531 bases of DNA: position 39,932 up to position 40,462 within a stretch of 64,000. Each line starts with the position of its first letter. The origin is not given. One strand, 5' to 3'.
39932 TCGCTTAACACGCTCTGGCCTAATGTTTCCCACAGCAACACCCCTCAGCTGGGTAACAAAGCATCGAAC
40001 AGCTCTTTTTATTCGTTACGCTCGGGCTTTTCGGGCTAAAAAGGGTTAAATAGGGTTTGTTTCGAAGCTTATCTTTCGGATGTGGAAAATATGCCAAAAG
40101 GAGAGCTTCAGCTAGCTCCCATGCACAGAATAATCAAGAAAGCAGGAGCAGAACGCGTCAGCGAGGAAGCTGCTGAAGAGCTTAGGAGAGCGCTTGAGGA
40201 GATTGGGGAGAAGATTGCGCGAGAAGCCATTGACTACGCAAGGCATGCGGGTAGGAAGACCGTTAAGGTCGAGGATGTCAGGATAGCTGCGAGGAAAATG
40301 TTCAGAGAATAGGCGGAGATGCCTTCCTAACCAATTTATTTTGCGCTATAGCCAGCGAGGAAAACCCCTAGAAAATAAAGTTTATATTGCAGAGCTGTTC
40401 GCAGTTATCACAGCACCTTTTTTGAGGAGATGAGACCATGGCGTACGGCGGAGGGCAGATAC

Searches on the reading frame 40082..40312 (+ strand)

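Call 3: search_protein_families(library=pfam, proteins=[window:40082-40312:+], max_evalue=1)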
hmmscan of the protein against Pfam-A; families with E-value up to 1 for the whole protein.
window:40082-40312:+ (76 aa): 14 families
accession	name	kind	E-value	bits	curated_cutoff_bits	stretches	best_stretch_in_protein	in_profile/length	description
PF00808.29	CBFD_NFYB_HMF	-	1.3e-17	64.3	21.4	1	8-69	2-64/65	Histone-like transcription factor (CBF/NF-Y) and archaeal histone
PF15511.12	CENP-T_C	-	2.5e-07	31.2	28.1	1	4-69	8-73/108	Centromere kinetochore component CENP-T histone fold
PF00125.30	Histone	-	5.5e-07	30.3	26.4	1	13-72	57-121/122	Core histone H2A/H2B/H3/H4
PF15630.12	CENP-S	-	8.1e-06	26.6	28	1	43-72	43-72/76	CENP-S protein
PF07524.19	Bromo_TP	-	4e-05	24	24.6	1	17-69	15-67/77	Bromodomain associated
PF02969.23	TAF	-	5.2e-05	23.8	21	1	20-69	15-64/66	TATA box binding protein associated factor (TAF)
PF02291.21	TFIID-31kDa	-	0.0004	20.9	29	1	14-71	11-68/122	Transcription initiation factor IID, 31kD subunit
PF24262.1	DUF7463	-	0.0038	17.8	27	1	30-72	48-88/110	Family of unknown function (DUF7463)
PF16476.10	DUF5053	-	0.021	14.9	26.6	1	16-50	35-69/71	Domain of unknown function (DUF5053)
PF04883.17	HK97-gp10_like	-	0.049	15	21.4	1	23-58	7-39/78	Bacteriophage HK97-gp10, putative tail-component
PF18330.7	Lig_C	-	0.054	13.9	25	1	14-71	15-72/125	Ligase Pab1020 C-terminal region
PF09123.17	DUF1931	-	0.061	14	21.8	1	15-69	2-56/138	Domain of unknown function (DUF1931)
PF13907.11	CHD1-like_C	-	0.21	12.5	28.3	1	21-53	28-62/96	Chromodomain-helicase-DNA-binding protein 1-like, C-terminal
PF08369.16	PCP_red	-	0.76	10.3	32.5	0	44-69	19-44/45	Proto-chlorophyllide reductase 57 kD subunit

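Call 4: search_protein_families(library=ncbifam, proteins=[window:40082-40312:+], max_evalue=1)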
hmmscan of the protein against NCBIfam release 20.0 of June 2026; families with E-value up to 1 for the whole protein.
window:40082-40312:+ (76 aa): 5 families
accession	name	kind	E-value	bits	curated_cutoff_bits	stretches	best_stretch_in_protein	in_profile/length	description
NF043032.1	archaea_histone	superfamily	4.5e-28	97.4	50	1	11-69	2-60/60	histone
NF006346.0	PRK08573.1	equivalog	0.0082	14.9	528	1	17-76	108-167/450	bifunctional hydroxymethylpyrimidine kinase/phosphomethylpyrimidine kinase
TIGR01766.2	TIGR01766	domain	0.0088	16.5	32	1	35-75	2-40/82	IS200/IS605 family accessory protein TnpB-related protein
TIGR00426.1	TIGR00426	subfamily_domain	0.037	14.1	53.1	1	29-66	13-49/69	competence protein ComEA helix-hairpin-helix repeat region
TIGR02928.1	TIGR02928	subfamily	0.12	11.2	181.3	1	31-73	235-275/366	orc1/cdc6 family replication initiation protein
